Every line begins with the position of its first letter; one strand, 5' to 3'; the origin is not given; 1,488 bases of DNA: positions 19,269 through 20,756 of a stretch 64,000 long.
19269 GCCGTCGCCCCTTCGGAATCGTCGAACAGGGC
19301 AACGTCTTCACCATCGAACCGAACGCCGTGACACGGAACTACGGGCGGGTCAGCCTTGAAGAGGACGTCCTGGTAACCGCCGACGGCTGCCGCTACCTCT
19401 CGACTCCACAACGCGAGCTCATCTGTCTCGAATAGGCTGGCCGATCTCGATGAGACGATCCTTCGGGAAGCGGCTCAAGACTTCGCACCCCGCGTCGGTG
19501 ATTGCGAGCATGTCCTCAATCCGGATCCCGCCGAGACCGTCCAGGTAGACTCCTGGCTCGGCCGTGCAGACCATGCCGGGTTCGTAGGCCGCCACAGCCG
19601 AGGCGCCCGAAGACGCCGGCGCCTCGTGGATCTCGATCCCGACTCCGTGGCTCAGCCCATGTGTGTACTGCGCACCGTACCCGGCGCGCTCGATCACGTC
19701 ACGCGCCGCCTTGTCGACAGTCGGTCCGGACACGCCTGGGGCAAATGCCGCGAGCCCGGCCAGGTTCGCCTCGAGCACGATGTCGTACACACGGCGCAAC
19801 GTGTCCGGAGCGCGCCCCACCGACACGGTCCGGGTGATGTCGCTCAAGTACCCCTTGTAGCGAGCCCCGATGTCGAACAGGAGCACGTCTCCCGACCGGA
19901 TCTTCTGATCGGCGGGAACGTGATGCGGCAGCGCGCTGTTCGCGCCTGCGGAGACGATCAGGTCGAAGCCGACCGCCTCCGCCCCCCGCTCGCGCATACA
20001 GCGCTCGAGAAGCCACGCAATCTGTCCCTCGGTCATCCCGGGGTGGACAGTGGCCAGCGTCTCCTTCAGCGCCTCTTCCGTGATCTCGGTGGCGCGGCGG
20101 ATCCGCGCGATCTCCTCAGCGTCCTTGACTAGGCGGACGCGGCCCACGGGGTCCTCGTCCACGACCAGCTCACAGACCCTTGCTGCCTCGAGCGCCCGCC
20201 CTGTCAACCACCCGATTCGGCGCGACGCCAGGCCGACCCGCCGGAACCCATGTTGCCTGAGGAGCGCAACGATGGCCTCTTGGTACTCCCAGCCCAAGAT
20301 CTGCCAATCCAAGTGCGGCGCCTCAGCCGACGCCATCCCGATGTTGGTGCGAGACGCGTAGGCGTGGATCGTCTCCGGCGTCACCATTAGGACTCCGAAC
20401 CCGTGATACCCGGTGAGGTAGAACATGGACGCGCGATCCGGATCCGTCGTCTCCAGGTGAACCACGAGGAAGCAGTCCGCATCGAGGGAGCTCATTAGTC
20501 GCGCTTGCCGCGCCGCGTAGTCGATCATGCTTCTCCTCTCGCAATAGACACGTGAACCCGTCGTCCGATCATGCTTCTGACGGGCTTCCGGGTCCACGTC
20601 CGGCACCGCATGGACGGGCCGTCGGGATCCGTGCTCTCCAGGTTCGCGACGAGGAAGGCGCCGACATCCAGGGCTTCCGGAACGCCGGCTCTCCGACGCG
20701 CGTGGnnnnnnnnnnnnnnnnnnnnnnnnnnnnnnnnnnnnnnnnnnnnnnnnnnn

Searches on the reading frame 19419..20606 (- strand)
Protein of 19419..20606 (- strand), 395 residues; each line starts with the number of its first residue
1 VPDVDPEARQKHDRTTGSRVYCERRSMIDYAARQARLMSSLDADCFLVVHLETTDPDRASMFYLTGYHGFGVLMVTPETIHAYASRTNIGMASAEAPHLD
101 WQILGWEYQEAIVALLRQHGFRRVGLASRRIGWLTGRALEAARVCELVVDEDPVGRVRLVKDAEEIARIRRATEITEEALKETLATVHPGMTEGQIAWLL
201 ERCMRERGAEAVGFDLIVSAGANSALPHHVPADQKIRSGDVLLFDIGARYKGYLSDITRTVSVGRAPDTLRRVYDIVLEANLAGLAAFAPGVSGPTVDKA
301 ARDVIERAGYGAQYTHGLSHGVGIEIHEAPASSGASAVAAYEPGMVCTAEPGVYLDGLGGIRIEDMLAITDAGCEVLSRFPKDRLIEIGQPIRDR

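Call 29: search_protein_families(library=pfam, proteins=[window:19419-20606:-])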
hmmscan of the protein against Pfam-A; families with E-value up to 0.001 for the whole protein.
window:19419-20606:- (395 aa): 2 families
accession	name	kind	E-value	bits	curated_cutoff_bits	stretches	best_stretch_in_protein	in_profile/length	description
PF00557.29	Peptidase_M24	-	7.3e-67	225.6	23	1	168-371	2-208/208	Metallopeptidase family M24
PF01321.24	Creatinase_N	-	4.7e-07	30.8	22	1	36-159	7-127/128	Creatinase/Prolidase N-terminal domain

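Call 30: search_protein_families(library=ncbifam, proteins=[window:19419-20606:-], max_evalue=0.00001)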
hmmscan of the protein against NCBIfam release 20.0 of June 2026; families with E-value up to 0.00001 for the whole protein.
window:19419-20606:- (395 aa): 14 families
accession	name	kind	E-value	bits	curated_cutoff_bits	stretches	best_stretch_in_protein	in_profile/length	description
NF007310.0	PRK09795.1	equivalog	2.3e-61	207.6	393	1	115-386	84-357/361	aminopeptidase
NF040821.1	dipep_PepQ_Arch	equivalog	7.6e-60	202.7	630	1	61-379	26-340/346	Xaa-Pro dipeptidase PepQ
NF008131.0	PRK10879.1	equivalog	3e-37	128.4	465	1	152-378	164-418/438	Xaa-Pro aminopeptidase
NF011720.0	PRK15173.1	subfamily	1.8e-29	102.8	420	1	155-384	110-339/343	peptidase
NF011173.0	PRK14575.1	equivalog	3.1e-29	102.2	850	1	155-384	173-402/406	putative peptidase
NF011174.0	PRK14576.1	subfamily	1.8e-24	86.4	487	1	155-383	172-400/405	putative endopeptidase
TIGR00500.1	met_pdase_I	equivalog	2e-24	86.5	171.35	1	160-354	3-204/247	type I methionyl aminopeptidase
TIGR02993.1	ectoine_eutD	equivalog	1.7e-18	66.9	613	1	157-385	155-388/391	ectoine hydrolase DoeA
NF008970.0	PRK12318.1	equivalog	1.9e-17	63.5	267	1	159-353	42-244/291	methionyl aminopeptidase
NF038259.1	ectoine_DoeA_2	exception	3.2e-17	62.3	575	1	155-385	148-384/386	ectoine hydrolase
NF010133.0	PRK13607.1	equivalog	2e-12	46.7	339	1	155-265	156-266/443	Xaa-Pro dipeptidase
NF043017.1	DimsulpropLyDddP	equivalog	2.8e-12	46.2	600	1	109-384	155-440/443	dimethylsulfonioproprionate lyase DddP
NF009533.0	PRK12897.1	equivalog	1.4e-10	40.9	488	1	160-354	4-205/248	type I methionyl aminopeptidase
TIGR00501.1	met_pdase_II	equivalog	5.7e-10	39.2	222.65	1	164-316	3-150/295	type II methionyl aminopeptidase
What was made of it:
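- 19419..20606 (-): M24a, a second prolidase/aminopeptidase-P-like peptidase. Pfam (call 29) and NCBIfam (call 30).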
